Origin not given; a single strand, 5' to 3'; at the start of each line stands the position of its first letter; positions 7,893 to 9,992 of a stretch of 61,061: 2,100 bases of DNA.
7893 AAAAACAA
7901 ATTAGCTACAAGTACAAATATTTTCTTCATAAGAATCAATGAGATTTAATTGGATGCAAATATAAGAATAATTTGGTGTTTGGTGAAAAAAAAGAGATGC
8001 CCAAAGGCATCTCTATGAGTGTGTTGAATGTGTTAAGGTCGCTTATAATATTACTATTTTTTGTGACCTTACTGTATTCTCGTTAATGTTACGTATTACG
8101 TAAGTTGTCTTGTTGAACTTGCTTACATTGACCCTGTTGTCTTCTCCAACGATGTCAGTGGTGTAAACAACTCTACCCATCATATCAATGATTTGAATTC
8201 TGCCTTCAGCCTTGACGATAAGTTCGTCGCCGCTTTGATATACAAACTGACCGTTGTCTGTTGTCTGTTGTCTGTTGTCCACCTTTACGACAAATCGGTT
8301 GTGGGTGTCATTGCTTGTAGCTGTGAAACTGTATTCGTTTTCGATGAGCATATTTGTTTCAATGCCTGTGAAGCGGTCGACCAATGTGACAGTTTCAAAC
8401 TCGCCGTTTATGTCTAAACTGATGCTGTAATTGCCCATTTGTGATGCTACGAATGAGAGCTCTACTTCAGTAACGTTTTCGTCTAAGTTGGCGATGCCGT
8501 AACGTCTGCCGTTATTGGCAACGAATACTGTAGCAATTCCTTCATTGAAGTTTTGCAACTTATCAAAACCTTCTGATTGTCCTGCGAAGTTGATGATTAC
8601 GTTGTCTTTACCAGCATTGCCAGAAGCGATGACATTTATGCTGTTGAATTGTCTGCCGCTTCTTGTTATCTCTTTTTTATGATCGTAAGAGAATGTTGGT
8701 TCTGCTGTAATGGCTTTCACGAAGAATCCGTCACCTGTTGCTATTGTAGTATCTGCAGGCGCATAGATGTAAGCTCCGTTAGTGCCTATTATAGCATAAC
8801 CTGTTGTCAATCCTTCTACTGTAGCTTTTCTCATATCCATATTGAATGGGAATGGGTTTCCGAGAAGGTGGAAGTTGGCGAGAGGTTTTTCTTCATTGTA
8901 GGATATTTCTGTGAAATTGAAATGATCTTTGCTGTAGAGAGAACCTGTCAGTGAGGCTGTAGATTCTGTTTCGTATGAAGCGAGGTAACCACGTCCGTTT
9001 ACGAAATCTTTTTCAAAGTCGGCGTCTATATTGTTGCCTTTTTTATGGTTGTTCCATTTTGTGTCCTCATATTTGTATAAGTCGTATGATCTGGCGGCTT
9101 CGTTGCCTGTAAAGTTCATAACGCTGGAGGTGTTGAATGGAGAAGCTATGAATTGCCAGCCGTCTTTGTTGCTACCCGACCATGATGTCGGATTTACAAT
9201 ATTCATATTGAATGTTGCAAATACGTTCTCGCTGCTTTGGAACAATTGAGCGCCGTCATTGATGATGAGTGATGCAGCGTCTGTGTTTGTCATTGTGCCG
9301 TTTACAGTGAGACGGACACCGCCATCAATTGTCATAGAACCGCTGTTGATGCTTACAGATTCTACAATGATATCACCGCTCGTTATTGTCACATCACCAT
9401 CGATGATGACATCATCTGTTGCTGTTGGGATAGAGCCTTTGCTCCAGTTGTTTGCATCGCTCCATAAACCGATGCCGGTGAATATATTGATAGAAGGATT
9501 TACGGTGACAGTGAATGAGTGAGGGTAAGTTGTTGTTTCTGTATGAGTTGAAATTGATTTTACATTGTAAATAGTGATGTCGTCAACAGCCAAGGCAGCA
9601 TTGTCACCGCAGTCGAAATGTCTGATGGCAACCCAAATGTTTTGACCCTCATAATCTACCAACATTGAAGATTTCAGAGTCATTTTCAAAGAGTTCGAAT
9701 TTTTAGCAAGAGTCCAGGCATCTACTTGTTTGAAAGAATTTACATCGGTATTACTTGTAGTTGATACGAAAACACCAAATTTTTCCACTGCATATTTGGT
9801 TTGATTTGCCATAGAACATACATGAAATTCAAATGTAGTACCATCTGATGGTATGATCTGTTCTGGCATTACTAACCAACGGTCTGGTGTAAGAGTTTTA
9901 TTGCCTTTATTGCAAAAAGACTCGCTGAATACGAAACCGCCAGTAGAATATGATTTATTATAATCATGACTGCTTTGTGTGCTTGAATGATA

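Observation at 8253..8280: Heptanucleotide tandem repeat in frame just upstream of the T9SS sorting domain of S8 paralog B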

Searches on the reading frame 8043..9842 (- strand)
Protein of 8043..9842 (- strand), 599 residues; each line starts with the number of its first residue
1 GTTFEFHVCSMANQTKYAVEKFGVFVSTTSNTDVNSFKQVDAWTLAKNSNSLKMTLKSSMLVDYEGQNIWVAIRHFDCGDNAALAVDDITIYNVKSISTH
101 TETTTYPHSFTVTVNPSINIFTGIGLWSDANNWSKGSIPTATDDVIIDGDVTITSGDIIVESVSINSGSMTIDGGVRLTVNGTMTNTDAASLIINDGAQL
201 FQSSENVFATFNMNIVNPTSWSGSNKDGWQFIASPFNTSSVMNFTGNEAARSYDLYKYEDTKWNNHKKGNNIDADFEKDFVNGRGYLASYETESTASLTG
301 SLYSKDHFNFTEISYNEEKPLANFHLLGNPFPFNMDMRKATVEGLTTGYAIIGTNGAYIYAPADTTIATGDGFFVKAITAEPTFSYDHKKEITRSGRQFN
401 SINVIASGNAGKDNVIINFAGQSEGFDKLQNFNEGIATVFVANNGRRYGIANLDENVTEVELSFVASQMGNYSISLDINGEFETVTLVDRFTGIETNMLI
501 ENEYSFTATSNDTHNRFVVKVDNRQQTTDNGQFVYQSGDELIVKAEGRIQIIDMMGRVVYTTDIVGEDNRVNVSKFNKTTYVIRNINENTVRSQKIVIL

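Call 11: find_homologous_proteins(query=window:8043-9842:-, max_evalue=1e-10)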
Query window:8043-9842:- (599 aa): 147 proteins with E <= 1e-10 among 8000 candidates; the best 120 are listed.
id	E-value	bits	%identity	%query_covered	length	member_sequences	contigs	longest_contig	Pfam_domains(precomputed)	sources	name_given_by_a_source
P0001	8.8e-167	574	49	100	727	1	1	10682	PF18962.8,PF07675.19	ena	-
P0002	2.4e-164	566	58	77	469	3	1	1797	PF18962.8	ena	-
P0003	1.6e-160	554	56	80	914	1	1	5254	PF13306.13,PF18962.8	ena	-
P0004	2.5e-158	546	65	54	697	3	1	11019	PF18962.8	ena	-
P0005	5.7e-151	522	53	81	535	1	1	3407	PF18962.8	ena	-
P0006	4.9e-145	502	49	93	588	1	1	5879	PF18962.8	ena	-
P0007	2.2e-141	490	49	89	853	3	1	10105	PF18962.8,PF00041.28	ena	-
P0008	2.9e-140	487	52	79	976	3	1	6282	PF13715.13,PF18962.8,PF17802.8,PF25788.3,PF13620.13,PF17210.10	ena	-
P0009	5.1e-139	483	50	80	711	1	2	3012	PF18962.8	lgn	-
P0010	5.9e-137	476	50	79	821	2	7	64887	PF18962.8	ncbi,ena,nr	ncbi:MAG: T9SS type A sorting domain-containing protein [Bacteroidales bacterium]|nr:T9SS type A sor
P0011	3.6e-135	470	52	79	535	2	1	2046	-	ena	-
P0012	8.1e-135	469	51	79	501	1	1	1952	PF18962.8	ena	-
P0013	1.0e-134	468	50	79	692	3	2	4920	PF18962.8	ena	-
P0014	7.2e-134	466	51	79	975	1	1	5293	PF13715.13,PF18962.8,PF17802.8,PF25788.3,PF13620.13,PF22904.4,PF17210.10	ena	-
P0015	3.3e-132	460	49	77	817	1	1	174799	PF18962.8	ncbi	-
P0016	5.1e-132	459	49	82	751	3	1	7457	PF18962.8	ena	-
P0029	1.6e-119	418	54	64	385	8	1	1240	PF18962.8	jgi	jgi:hypothetical protein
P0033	3.1e-118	414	48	79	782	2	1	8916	PF18962.8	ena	-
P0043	5.3e-115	403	45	82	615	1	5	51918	PF18962.8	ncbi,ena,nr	ncbi:MAG: T9SS type A sorting domain-containing protein [Bacteroidales bacterium]|nr:T9SS type A sor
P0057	4.6e-111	390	44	81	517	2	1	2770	-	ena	-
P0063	2.2e-106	375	56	54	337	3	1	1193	PF18962.8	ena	-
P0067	1.9e-104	368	43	79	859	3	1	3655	PF25059.2,PF18962.8,PF25788.3,PF00041.28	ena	-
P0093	7.1e-96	340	41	80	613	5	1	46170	PF18962.8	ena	-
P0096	8.0e-95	337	52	57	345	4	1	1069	PF18962.8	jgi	jgi:hypothetical protein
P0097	7.3e-93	330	40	80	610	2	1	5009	PF18962.8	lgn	-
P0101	4.7e-91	324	47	65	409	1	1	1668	-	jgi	-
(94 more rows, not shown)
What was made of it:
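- On T9SS type A cargo protein: Homologues are named T9SS type A sorting domain proteins by NCBI (call 11).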

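Call 14: find_encoding_contigs(protein=P0101, flank=2000, max_places=5)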
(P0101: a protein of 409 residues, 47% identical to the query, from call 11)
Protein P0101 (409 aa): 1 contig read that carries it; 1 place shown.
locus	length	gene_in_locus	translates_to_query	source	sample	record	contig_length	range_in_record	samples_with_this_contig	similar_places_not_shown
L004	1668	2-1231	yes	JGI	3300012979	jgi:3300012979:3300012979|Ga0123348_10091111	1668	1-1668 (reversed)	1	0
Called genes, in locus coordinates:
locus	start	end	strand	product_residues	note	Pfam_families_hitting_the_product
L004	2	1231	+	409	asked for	?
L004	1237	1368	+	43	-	-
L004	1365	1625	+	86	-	-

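Call 15: find_encoding_contigs(protein=P0043, flank=2000, max_places=5)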
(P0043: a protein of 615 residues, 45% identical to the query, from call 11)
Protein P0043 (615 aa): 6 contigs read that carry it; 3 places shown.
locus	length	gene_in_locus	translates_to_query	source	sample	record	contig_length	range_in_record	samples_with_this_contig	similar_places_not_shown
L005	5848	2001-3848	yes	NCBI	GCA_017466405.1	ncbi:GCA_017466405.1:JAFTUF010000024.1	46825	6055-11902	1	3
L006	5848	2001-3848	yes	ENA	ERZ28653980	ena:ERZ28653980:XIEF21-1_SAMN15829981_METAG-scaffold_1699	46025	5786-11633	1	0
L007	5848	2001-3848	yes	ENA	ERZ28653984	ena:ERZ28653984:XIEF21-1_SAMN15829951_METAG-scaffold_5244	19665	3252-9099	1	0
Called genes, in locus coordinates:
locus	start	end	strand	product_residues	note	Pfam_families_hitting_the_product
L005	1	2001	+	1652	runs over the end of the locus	PF18962:Por_Secre_tail (faint), PF24595:DUF7619 (weak), PF18998:Flg_new_2 (weak)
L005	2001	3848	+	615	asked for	PF18962:Por_Secre_tail (weak)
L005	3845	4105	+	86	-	-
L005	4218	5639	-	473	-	PF01637:ATPase_2, PF13191:AAA_16 (faint), PF13173:AAA_14 (weak), PF13401:AAA_22 (weak)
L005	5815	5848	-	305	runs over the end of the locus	PF00849:PseudoU_synth_2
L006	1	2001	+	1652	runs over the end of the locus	PF18962:Por_Secre_tail (faint), PF24595:DUF7619 (weak), PF18998:Flg_new_2 (weak)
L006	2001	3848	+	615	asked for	PF18962:Por_Secre_tail (weak)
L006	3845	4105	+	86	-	-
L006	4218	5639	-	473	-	PF01637:ATPase_2, PF13191:AAA_16 (faint), PF13173:AAA_14 (weak), PF13401:AAA_22 (weak)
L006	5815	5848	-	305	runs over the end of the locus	PF00849:PseudoU_synth_2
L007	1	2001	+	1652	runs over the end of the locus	PF18962:Por_Secre_tail (faint), PF24595:DUF7619 (weak), PF18998:Flg_new_2 (weak)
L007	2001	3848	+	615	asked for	PF18962:Por_Secre_tail (weak)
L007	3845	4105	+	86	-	-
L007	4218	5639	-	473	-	PF01637:ATPase_2, PF13191:AAA_16 (faint), PF13173:AAA_14 (weak), PF13401:AAA_22 (weak)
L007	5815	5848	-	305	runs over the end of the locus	PF00849:PseudoU_synth_2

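Call 67: list_cluster_members(proteins=[P0029, P0093, P0096, P0013, P0016, P0067, P0063, P0097, P0057, P0033])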
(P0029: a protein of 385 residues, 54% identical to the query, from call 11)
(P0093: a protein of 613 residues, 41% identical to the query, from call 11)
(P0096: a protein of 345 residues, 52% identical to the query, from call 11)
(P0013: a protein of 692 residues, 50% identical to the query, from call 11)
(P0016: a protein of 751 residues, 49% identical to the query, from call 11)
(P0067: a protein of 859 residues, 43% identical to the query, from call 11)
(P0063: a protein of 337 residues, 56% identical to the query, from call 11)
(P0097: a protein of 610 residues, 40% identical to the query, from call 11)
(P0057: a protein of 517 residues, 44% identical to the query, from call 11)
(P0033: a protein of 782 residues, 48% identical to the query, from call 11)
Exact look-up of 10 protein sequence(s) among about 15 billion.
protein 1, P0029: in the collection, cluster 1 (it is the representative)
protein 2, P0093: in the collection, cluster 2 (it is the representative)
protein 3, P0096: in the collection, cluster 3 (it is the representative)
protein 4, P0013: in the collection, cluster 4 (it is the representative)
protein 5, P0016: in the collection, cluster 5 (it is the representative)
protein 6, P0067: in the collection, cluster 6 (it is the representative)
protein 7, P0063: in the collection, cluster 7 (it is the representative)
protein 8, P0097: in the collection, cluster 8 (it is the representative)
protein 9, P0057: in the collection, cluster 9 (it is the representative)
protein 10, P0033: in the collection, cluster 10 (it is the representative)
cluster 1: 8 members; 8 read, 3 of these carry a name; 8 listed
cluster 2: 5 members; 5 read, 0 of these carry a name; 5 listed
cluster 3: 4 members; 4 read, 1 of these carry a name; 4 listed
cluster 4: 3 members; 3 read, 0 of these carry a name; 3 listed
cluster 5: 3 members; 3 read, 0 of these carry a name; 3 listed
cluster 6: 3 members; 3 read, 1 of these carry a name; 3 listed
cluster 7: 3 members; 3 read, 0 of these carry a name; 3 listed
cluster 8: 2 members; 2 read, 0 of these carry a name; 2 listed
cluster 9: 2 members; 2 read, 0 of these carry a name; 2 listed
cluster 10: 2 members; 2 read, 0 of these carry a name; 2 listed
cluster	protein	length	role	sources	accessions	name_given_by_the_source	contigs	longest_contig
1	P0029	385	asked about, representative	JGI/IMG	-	hypothetical protein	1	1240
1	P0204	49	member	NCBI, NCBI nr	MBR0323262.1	MAG: T9SS type A sorting domain-containing protein, partial [Bacteroidales bacterium] | T9SS type A sorting domain-containing protein [Bacteroidales bacterium]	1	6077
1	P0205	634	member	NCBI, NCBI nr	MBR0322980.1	MAG: T9SS type A sorting domain-containing protein, partial [Bacteroidales bacterium] | T9SS type A sorting domain-containing protein [Bacteroidales bacterium]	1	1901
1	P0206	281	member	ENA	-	-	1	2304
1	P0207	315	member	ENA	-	-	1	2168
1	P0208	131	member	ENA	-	-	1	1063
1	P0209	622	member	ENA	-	-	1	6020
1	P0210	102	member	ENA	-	-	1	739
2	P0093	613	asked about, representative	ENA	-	-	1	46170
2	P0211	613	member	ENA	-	-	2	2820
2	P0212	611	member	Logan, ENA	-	-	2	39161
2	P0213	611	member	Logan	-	-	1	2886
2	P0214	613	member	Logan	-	-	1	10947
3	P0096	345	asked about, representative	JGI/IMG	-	hypothetical protein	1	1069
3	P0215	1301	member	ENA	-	-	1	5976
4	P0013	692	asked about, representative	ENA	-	-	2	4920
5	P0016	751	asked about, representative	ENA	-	-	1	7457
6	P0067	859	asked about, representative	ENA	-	-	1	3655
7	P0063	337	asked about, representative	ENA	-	-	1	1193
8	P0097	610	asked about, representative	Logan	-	-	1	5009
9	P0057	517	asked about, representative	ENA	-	-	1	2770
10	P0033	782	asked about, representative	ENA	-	-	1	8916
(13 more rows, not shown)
